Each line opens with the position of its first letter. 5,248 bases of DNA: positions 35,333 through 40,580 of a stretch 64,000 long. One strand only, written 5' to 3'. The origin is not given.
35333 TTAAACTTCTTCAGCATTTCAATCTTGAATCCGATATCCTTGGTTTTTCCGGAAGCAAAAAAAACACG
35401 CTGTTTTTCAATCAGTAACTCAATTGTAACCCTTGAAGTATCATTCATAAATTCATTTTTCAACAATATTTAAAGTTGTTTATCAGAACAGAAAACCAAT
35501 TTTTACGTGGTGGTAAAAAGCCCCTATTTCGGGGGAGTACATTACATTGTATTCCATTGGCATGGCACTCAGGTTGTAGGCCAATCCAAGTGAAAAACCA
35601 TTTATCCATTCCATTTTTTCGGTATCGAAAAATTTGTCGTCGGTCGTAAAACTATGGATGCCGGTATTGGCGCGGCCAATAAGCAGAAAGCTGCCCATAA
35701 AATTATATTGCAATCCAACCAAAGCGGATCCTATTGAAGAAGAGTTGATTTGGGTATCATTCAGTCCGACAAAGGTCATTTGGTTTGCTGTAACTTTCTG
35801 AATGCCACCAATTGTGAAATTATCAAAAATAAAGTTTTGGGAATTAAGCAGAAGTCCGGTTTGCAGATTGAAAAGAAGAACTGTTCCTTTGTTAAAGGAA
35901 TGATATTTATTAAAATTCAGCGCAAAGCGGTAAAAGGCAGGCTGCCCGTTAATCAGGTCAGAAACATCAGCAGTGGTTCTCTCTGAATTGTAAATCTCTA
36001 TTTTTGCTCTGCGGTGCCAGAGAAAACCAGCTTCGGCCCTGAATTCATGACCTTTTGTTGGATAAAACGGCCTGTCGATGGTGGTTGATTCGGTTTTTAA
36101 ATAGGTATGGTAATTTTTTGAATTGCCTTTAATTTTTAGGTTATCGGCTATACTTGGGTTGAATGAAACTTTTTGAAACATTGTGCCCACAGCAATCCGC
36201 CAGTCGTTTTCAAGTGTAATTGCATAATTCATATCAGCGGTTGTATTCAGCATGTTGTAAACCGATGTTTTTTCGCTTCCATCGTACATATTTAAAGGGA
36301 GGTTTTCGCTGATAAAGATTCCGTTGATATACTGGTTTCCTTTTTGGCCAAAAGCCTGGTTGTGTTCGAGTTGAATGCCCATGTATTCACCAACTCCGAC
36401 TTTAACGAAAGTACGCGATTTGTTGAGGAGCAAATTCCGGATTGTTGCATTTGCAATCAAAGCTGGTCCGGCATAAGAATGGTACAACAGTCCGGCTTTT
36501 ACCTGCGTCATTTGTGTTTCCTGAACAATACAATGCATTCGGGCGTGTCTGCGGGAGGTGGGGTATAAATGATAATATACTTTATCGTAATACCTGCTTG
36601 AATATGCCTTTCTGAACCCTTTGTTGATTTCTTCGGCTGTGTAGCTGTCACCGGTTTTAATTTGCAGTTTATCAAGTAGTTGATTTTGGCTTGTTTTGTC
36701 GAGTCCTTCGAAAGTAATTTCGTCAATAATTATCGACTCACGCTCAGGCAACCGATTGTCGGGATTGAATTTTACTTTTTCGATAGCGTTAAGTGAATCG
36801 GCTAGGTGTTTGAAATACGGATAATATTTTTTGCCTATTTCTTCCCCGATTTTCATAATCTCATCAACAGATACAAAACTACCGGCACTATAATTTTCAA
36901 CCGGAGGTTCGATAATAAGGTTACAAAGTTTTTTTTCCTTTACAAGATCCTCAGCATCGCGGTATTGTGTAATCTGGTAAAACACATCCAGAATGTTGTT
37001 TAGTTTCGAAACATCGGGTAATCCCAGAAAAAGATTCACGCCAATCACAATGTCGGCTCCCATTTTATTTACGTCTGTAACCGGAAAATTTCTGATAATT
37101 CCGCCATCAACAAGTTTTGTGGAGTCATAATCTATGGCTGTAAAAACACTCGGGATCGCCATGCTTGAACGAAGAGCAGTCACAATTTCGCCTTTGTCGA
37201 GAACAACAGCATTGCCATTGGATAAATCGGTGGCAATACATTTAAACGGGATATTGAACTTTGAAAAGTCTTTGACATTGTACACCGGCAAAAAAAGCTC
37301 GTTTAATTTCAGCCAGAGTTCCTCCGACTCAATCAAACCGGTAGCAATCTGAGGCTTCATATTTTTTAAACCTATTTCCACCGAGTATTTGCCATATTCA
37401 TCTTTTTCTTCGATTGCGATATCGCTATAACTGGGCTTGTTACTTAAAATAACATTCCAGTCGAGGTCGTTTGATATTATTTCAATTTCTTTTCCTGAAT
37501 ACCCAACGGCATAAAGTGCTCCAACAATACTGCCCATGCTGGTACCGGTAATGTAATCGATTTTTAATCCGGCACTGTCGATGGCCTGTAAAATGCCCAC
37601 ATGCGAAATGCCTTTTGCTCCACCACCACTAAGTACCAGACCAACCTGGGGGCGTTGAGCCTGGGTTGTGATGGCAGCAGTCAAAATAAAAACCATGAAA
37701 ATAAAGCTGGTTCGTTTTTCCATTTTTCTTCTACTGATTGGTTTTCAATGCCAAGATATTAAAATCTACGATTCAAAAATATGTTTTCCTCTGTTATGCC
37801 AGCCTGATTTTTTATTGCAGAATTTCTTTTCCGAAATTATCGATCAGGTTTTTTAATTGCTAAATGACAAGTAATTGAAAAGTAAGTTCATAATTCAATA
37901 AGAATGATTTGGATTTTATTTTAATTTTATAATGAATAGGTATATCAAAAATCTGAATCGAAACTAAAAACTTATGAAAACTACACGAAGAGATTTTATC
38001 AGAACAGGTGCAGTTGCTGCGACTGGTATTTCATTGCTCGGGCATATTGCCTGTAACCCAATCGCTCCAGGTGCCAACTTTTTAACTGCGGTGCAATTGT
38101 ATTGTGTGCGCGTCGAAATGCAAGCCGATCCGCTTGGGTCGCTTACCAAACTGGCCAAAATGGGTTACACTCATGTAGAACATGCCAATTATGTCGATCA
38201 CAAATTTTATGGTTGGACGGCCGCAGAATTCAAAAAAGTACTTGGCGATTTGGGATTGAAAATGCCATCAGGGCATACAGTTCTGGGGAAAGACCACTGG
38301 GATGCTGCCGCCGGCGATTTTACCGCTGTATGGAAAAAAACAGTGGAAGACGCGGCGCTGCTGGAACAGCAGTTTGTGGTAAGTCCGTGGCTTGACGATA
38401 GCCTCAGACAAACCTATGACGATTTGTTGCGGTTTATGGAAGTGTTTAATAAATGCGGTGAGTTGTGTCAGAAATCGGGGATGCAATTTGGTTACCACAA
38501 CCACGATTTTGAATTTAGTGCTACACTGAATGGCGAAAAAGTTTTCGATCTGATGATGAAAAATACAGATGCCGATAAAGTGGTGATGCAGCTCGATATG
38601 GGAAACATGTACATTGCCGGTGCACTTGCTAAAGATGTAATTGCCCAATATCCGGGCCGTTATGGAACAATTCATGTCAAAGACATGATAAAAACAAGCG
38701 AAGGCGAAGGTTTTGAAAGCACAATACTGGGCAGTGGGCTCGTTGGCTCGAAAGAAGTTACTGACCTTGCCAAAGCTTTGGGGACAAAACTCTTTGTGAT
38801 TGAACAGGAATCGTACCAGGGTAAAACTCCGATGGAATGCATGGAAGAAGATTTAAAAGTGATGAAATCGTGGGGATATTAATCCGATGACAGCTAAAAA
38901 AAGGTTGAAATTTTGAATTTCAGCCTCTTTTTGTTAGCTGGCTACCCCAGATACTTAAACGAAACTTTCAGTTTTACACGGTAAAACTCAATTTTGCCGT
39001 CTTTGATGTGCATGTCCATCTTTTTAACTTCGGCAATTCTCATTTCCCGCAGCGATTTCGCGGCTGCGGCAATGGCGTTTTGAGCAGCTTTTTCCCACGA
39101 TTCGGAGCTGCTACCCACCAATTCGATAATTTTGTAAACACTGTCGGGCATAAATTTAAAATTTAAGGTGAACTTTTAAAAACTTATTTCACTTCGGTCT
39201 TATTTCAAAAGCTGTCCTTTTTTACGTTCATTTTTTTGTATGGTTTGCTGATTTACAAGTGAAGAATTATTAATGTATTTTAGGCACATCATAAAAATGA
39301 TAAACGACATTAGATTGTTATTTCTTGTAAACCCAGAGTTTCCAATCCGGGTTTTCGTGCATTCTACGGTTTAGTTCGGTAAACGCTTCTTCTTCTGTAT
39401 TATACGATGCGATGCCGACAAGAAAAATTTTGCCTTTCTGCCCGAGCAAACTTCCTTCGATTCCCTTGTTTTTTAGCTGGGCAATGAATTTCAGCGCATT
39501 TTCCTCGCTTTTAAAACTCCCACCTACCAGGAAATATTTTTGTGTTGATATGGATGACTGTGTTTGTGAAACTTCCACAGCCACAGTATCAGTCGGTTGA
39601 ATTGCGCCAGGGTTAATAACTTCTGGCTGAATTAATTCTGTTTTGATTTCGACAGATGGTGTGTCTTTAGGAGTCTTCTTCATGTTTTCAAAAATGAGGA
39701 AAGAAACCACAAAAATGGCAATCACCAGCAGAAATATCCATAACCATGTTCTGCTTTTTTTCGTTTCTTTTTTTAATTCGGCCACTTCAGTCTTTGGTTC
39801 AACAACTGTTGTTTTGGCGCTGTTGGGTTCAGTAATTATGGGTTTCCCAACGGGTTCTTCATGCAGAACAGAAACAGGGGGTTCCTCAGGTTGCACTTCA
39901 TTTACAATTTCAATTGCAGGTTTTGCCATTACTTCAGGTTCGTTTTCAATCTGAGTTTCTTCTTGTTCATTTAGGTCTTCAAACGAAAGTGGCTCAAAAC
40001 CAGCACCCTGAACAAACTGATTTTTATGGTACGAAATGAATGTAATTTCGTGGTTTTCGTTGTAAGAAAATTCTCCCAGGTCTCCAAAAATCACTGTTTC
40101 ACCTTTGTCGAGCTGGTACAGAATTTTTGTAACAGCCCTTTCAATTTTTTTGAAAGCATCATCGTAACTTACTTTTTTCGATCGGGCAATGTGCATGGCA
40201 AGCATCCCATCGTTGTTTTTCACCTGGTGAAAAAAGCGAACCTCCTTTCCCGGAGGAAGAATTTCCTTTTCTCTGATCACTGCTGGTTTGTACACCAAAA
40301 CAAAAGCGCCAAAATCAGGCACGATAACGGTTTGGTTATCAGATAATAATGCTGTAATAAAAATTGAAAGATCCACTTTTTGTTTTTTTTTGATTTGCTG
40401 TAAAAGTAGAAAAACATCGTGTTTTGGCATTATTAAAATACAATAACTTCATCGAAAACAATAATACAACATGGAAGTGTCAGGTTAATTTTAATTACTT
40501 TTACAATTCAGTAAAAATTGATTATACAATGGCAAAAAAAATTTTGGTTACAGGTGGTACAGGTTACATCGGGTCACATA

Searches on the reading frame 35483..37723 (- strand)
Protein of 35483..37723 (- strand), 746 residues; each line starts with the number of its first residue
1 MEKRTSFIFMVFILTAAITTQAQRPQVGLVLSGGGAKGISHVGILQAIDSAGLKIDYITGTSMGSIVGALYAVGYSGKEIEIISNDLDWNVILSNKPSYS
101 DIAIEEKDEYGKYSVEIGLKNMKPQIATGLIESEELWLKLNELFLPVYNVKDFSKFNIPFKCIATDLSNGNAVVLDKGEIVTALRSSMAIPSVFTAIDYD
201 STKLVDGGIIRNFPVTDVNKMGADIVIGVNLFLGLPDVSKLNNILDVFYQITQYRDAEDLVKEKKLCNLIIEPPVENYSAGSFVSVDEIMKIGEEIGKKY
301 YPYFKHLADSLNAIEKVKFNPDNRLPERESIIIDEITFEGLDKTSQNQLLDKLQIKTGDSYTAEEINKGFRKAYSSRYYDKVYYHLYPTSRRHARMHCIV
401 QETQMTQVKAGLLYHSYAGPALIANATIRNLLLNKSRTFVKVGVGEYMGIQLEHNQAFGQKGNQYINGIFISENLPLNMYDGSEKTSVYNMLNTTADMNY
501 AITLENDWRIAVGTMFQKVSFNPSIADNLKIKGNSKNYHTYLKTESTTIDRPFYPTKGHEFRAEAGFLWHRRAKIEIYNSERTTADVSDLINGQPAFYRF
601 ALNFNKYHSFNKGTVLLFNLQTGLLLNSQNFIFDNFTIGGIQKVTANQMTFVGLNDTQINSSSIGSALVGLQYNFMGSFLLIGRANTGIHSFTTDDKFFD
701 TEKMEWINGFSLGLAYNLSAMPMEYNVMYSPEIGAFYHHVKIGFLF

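Call 59: search_protein_families(library=pfam, proteins=[window:35483-37723:-], max_evalue=0.00001)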
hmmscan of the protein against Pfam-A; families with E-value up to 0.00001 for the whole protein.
window:35483-37723:- (746 aa): 3 families
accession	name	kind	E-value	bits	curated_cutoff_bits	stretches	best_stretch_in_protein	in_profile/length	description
PF01734.28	Patatin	-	5.6e-31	108.7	27.7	1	29-216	1-188/191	Patatin-like phospholipase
PF19143.6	Omp85_2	-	1.4e-09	38.2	23.1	1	401-746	9-351/351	OMP85 superfamily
PF07244.20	POTRA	-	8.7e-07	30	21.3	1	332-382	2-57/79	Surface antigen variable number repeat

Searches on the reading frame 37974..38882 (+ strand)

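Call 59: search_protein_families(library=pfam, proteins=[window:37974-38882:+], max_evalue=0.00001)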
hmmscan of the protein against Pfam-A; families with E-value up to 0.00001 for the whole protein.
window:37974-38882:+ (302 aa): 1 family
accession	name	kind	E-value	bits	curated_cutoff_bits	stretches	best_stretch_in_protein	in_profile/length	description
PF01261.30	AP_endonuc_2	-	1.7e-20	74.2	31.1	1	58-299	2-248/249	Xylose isomerase-like TIM barrel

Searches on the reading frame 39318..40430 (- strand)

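Call 59: search_protein_families(library=pfam, proteins=[window:39318-40430:-], max_evalue=0.00001)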
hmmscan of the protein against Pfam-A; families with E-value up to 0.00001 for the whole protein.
window:39318-40430:- (370 aa): 2 families
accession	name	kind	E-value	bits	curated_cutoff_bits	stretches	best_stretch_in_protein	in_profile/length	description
PF18175.6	HU-CCDC81_bac_2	-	2e-14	53.7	35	1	75-136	1-62/70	CCDC81-like prokaryotic HU domain 2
PF18174.6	HU-CCDC81_bac_1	-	4.3e-13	49.4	26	1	22-74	5-59/59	CCDC81-like prokaryotic HU domain 1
